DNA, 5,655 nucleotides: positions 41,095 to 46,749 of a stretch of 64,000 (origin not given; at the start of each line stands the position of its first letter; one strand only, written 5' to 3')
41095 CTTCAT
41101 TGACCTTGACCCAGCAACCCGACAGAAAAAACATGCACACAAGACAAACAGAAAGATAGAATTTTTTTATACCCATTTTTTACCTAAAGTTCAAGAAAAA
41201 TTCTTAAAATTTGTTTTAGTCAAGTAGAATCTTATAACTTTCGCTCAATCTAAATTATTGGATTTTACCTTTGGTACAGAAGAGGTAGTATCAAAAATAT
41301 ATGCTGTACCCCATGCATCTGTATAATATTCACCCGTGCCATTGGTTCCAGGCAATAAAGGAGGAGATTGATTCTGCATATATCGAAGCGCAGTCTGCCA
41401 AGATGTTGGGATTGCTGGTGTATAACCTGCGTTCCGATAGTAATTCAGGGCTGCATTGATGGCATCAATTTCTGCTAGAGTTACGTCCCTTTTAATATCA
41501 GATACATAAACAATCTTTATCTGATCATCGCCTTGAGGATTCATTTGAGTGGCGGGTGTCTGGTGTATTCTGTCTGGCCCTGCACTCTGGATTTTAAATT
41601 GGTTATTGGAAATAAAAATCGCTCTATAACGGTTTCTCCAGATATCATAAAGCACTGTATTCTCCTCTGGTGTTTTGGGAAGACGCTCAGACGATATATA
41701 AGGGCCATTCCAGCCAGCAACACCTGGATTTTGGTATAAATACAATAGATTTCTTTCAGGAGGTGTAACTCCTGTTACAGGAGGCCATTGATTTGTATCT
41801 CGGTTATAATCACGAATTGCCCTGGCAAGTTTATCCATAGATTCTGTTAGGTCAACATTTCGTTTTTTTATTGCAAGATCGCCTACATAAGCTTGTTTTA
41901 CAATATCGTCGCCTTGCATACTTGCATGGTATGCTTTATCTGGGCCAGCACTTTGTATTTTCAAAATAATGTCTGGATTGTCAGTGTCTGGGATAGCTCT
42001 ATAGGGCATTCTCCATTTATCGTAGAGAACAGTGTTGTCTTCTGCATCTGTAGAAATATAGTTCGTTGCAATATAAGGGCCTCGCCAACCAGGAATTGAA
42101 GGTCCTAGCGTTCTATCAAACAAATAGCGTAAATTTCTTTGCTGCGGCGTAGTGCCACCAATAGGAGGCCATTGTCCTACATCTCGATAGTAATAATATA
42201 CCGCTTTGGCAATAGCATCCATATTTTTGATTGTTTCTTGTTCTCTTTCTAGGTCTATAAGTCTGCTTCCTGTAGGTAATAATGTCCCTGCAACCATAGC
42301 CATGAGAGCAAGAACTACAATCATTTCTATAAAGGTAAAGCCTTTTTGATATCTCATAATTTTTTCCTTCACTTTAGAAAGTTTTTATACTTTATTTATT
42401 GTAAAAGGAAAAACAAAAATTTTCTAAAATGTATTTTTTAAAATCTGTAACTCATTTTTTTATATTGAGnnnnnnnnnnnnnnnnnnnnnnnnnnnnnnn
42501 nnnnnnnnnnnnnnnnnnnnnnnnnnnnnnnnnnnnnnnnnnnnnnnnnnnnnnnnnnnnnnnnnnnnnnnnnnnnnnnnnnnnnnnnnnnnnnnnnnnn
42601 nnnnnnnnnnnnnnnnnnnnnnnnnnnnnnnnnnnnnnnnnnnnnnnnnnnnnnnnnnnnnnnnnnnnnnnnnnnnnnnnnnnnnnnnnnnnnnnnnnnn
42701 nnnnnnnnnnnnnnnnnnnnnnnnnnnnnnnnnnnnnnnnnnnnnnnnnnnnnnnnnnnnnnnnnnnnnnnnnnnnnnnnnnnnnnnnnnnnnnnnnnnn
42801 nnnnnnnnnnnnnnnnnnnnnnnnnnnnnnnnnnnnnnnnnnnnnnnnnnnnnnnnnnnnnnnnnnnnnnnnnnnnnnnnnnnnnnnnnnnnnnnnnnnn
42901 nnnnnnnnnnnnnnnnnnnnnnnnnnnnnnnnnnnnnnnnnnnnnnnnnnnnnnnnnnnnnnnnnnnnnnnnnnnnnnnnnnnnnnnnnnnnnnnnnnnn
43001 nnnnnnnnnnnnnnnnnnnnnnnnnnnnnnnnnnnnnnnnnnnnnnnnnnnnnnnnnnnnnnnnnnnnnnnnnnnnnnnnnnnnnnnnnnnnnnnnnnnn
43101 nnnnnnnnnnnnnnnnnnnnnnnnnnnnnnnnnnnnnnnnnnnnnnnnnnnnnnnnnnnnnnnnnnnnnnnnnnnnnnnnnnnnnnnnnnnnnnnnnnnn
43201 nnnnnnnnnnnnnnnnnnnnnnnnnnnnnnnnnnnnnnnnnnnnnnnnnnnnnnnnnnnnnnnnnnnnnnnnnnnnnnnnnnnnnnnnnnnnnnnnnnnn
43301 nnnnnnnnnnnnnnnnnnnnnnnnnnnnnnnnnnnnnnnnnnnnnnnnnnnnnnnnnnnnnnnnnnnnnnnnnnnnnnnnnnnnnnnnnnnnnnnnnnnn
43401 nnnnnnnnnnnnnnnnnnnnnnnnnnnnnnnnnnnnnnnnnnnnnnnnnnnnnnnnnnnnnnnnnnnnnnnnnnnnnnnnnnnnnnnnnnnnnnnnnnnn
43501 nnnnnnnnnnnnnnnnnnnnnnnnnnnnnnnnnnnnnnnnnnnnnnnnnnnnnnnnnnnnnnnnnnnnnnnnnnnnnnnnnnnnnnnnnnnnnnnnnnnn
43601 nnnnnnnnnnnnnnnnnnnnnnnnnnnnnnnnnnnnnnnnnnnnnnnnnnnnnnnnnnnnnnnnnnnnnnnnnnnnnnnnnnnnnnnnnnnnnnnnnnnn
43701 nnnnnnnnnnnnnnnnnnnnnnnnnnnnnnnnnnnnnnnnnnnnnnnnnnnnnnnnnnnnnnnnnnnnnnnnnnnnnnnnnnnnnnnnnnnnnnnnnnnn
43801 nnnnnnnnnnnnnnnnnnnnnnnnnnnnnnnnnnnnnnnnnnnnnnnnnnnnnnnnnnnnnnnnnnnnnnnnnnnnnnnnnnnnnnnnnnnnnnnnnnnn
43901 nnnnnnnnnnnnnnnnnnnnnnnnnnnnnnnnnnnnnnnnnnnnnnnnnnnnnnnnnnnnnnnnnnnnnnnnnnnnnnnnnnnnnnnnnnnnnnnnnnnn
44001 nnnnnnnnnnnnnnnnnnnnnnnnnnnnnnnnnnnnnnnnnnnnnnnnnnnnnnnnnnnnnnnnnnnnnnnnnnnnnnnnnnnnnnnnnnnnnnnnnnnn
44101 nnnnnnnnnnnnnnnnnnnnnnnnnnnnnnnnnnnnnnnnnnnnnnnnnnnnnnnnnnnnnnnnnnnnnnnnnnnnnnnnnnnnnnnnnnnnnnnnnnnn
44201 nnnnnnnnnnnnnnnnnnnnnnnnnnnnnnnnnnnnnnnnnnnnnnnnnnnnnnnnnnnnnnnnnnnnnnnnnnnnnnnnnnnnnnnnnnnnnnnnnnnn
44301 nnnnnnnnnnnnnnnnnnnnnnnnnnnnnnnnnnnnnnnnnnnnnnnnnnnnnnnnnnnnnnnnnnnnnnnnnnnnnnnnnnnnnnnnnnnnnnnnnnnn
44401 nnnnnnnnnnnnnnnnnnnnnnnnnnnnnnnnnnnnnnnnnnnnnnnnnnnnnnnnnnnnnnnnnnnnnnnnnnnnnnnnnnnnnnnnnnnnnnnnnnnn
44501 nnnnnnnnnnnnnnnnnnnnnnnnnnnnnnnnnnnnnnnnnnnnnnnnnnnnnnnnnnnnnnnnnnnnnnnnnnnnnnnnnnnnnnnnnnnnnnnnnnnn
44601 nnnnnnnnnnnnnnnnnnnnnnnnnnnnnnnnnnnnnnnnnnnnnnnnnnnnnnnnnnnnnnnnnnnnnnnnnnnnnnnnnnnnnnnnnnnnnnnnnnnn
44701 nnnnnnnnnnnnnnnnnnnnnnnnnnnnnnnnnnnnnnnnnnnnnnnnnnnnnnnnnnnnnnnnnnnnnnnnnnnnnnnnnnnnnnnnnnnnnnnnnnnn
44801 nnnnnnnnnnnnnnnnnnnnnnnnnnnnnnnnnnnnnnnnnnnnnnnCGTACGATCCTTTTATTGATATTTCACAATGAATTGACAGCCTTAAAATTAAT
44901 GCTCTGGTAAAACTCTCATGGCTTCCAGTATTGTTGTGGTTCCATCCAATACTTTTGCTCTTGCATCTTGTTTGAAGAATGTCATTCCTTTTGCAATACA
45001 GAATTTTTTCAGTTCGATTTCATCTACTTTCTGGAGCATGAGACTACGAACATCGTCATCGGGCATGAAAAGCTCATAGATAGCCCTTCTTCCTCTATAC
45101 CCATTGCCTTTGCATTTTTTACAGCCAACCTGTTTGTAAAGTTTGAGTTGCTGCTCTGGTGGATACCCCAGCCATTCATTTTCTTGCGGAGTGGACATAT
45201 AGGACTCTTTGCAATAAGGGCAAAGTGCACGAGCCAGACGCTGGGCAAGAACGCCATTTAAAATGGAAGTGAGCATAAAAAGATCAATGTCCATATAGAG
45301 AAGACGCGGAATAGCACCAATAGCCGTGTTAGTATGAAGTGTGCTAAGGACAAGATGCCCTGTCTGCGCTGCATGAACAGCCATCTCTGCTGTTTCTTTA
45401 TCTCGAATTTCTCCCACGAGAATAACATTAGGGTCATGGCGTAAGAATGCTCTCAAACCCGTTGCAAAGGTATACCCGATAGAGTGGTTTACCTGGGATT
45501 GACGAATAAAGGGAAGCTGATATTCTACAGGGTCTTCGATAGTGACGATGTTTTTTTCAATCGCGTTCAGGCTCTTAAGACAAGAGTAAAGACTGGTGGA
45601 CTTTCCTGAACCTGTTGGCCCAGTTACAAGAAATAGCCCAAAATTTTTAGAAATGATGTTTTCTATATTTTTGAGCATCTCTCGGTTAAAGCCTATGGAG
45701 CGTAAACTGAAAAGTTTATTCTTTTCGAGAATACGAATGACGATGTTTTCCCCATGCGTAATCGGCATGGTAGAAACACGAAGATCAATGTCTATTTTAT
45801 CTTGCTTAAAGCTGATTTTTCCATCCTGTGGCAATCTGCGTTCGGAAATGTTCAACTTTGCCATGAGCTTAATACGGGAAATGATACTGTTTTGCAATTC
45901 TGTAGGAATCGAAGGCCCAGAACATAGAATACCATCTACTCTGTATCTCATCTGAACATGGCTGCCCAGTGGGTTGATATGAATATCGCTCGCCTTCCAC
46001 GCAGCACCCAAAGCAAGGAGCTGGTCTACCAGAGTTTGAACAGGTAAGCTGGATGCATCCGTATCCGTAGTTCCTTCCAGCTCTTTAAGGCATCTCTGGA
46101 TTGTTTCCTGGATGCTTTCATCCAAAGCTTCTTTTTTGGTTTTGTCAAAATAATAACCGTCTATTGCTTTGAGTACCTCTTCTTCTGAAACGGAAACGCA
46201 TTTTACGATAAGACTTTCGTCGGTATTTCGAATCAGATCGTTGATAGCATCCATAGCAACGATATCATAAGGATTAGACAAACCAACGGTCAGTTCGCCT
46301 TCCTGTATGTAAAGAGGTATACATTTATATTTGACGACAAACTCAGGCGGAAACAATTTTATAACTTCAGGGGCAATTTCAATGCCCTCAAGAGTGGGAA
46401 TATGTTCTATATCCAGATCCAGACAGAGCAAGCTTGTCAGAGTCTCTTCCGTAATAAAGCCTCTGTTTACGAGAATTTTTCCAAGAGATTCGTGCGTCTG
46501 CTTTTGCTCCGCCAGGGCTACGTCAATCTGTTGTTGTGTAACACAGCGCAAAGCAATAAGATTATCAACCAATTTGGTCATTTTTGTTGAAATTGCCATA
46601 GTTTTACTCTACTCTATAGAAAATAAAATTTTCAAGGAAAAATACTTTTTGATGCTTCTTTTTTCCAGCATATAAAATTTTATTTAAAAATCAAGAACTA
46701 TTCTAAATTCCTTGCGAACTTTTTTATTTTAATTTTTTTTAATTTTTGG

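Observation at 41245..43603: Two tandem paralogous ~370-aa pilins, each made of about three GspG-like globular modules on one class-III signal/methylation helix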

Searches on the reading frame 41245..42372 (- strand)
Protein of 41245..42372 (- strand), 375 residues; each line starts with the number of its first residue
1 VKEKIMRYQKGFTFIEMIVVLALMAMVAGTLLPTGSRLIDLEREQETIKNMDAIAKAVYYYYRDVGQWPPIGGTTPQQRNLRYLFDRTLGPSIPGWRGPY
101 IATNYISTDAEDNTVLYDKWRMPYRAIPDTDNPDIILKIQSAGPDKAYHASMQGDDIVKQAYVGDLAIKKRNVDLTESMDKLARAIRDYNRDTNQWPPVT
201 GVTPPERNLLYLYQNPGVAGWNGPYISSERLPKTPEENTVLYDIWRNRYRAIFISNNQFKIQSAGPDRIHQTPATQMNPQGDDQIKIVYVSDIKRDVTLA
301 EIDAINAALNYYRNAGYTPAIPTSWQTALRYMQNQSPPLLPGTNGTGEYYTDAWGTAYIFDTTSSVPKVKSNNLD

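Call 3: search_protein_families(library=pfam, proteins=[window:41245-42372:-], max_evalue=0.1)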
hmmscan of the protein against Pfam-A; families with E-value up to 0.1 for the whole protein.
window:41245-42372:- (375 aa): 3 families
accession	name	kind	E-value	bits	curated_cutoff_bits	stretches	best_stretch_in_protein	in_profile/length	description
PF08334.16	T2SSG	-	2.9e-08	34.2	21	1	177-270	16-96/108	Type II secretion system (T2SS), protein G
PF07963.17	N_methyl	-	6.6e-08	32.3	21.2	1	6-31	1-26/27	Prokaryotic N-terminal methylation motif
PF13075.11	DUF3939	-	0.00013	22.6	21.3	0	42-84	67-109/134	Protein of unknown function (DUF3939)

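Call 54: search_protein_families(library=ncbifam, proteins=[window:41245-42357:-], max_evalue=0.001)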
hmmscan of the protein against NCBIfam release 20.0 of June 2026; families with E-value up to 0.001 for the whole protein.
window:41245-42357:- (370 aa): 4 families
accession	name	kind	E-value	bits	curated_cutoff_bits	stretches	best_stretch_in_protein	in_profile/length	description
TIGR01710.1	typeII_sec_gspG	equivalog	2.2e-10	40.7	88.85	1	5-152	1-130/134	type II secretion system major pseudopilin GspG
NF041013.1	T4P_ComGE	equivalog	7.7e-06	25.9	49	1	4-51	3-51/83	competence type IV pilus minor pilin ComGE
TIGR02532.1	IV_pilin_GFxxxE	domain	1.1e-05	25.1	16.3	1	4-25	1-22/24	prepilin-type N-terminal cleavage/methylation domain-containing protein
TIGR01708.2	typeII_sec_gspH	equivalog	0.00014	21.9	80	1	4-27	1-24/169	type II secretion system minor pseudopilin GspH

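Call 63: predict_structure(alignment_id=A4)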
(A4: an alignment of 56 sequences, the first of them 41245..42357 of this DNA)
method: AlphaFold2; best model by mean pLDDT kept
length: 370 residues; sequences in the alignment: 56
mean_pLDDT: 85.3   pTM: 0.69
mean pLDDT of the five models: 85.3, 84.8, 84.2, 84.1, 82.0
residues with pLDDT >= 90: 184; 70-90: 139; 50-70: 41; < 50: 6
segments of 3 or more residues with pLDDT < 50: 232-234
pLDDT, mean of each block of 10 residues (from residue 1): 70 95 92 95 96 96 79 77 88 87 71 92 91 95 87 95 86 84 84 66 69 73 56 58 80 86 82 86 89 94 95 92 96 93 93 94 94
secondary structure, 60 per line:
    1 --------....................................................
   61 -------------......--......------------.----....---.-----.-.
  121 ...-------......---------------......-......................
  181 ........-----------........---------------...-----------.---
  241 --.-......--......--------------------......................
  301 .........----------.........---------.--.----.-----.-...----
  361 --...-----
elements in order: H9-60 H74-79 H82-87 E120-123 E131-136 E152-157 H159-188 H200-207 E245-250 E253-258 E279-284 H285-309 H320-328 E354-356 E363-365

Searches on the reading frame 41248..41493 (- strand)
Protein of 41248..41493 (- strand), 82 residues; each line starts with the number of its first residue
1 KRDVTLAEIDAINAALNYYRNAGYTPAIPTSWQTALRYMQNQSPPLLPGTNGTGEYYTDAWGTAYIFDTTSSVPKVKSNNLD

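Call 11: search_protein_families(library=pfam, proteins=[window:41248-41493:-], max_evalue=1)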
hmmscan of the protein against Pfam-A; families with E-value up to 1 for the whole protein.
seq(82 aa): 1 family
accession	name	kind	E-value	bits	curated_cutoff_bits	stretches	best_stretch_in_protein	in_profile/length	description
PF08334.16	T2SSG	-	0.079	13.5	21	1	4-71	13-80/108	Type II secretion system (T2SS), protein G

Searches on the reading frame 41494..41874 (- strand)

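Call 11: search_protein_families(library=pfam, proteins=[window:41494-41874:-], max_evalue=1)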
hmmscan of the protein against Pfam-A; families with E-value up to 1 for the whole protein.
seq(127 aa): 1 family
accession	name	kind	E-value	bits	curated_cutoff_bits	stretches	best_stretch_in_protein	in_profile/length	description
PF08334.16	T2SSG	-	0.00013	22.4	21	1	11-104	16-96/108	Type II secretion system (T2SS), protein G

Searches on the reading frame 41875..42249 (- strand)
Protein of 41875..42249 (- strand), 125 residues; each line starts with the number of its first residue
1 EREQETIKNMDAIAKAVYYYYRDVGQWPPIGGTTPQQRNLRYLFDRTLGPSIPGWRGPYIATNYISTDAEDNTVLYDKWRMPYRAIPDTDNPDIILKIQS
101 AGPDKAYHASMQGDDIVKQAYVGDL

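Call 11: search_protein_families(library=pfam, proteins=[window:41875-42249:-], max_evalue=1)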
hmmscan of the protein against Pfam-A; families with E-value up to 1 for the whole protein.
seq(125 aa): 2 families
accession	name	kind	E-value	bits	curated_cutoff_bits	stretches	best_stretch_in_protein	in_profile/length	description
PF08334.16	T2SSG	-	0.0034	17.9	21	1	4-117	12-106/108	Type II secretion system (T2SS), protein G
PF13075.11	DUF3939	-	0.17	12.5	21.3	1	1-44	67-110/134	Protein of unknown function (DUF3939)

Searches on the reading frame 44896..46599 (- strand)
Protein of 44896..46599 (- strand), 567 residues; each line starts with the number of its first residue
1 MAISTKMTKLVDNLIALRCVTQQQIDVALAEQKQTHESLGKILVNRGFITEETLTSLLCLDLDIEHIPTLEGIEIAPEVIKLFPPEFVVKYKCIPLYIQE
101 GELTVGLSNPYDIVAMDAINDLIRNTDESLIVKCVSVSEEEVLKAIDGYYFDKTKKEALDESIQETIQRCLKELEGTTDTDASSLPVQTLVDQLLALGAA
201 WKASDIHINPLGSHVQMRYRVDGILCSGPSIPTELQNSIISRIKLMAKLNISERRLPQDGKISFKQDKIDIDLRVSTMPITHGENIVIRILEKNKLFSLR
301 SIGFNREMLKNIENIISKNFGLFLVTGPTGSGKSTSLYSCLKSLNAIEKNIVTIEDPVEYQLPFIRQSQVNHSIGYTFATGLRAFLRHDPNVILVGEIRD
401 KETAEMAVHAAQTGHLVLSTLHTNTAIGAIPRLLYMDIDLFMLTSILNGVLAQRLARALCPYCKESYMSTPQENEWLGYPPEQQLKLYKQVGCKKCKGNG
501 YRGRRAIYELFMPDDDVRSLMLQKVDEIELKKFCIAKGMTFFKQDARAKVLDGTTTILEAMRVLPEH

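Call 3: search_protein_families(library=pfam, proteins=[window:44896-46599:-], max_evalue=0.1)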
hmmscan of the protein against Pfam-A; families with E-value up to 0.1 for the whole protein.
window:44896-46599:- (567 aa): 9 families
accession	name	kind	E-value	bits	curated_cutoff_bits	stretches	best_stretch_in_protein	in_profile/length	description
PF00437.27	T2SSE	-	2.1e-122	408.8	24.9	1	183-562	4-370/370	Type II/IV secretion system protein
PF05157.20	MshEN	-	4.7e-12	46.2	23.1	1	69-150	7-84/90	MshEN domain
PF13191.12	AAA_16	-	0.0043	18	32.6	1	315-364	19-66/167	AAA ATPase domain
PF25199.1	nSTAND_NTPase5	-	0.0043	17.3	34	1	305-354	21-76/145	Novel STAND NTPase 5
PF13555.12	AAA_29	-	0.0066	16.6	27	1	320-336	22-38/61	P-loop containing region of AAA domain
PF13476.12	AAA_23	-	0.017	16.2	27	1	319-336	18-35/201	AAA domain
PF13401.12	AAA_22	-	0.018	15.8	27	1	321-357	6-42/130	AAA domain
PF00005.33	ABC_tran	-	0.024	15.7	25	1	324-387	15-69/137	ABC transporter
PF01637.24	ATPase_2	-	0.032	14.5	33.2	1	304-356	2-56/225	ATPase domain predominantly from Archaea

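Call 54: search_protein_families(library=ncbifam, proteins=[window:44896-46599:-], max_evalue=0.001)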
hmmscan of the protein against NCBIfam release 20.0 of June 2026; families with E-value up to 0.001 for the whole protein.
window:44896-46599:- (567 aa): 23 families
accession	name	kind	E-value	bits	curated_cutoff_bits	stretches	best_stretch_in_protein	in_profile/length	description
TIGR02533.1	type_II_gspE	equivalog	1.6e-156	521.7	630.25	1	83-563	4-485/486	type II secretion system ATPase GspE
TIGR02538.1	type_IV_pilB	equivalog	4.3e-148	494.4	675.65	1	10-563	2-561/564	type IV-A pilus assembly ATPase PilB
NF053534.1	T4PilAsmATPsTfpB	equivalog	5.8e-122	408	850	1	50-565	64-583/584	type IV pilus assembly ATPase TfpB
NF007755.0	PRK10436.1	equivalog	8.9e-119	397.2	617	1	123-564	22-459/465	type II secretion system protein GspE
NF041000.1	ATPase_ComGA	equivalog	3.2e-77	259.1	300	1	194-456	3-265/267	competence type IV pilus ATPase ComGA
TIGR01420.1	pilT_fam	subfamily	2.2e-51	175.1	319.1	1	192-456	3-268/343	PilT/PilU family type 4a pilus ATPase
TIGR02525.1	plasmid_TraJ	equivalog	2.5e-28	99.1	368.3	1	287-436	121-272/372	plasmid transfer ATPase TraJ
TIGR02524.1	dot_icm_DotB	equivalog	2.6e-19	69.7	463.3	1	310-433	124-256/358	Dot/Icm type IV secretion system ATPase DotB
NF058587.1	archaellum_moto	equivalog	7.8e-18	64.5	550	1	315-434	271-394/527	archaellum flagellar ATPase motor FlaI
NF053729.1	c-di-GMP_motif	domain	3.8e-13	49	38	1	12-58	4-50/53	cyclic di-GMP-binding domain-containing protein, MshE-related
NF053672.1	bindosome_BasE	exception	1.2e-12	47.3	1000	1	322-433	272-388/512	bindosome assembly system ATPase subunit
TIGR02782.1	TrbB_P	equivalog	2.4e-12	46.7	304.55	1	323-433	139-252/303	P-type conjugative transfer ATPase TrbB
TIGR03819.1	heli_sec_ATPase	hypoth_equivalog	3.1e-12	46.3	373.15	1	281-428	137-292/340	TadA family conjugal transfer-associated ATPase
NF012033.0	PRK15489.1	equivalog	3.7e-12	45.2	537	1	3-132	486-614/703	glycosyl transferase family protein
NF008411.1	PRK11234.1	equivalog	7.6e-12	44.4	1170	1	5-194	479-660/723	cyclic di-3',5'-guanylate-activated glycosyltransferase NfrB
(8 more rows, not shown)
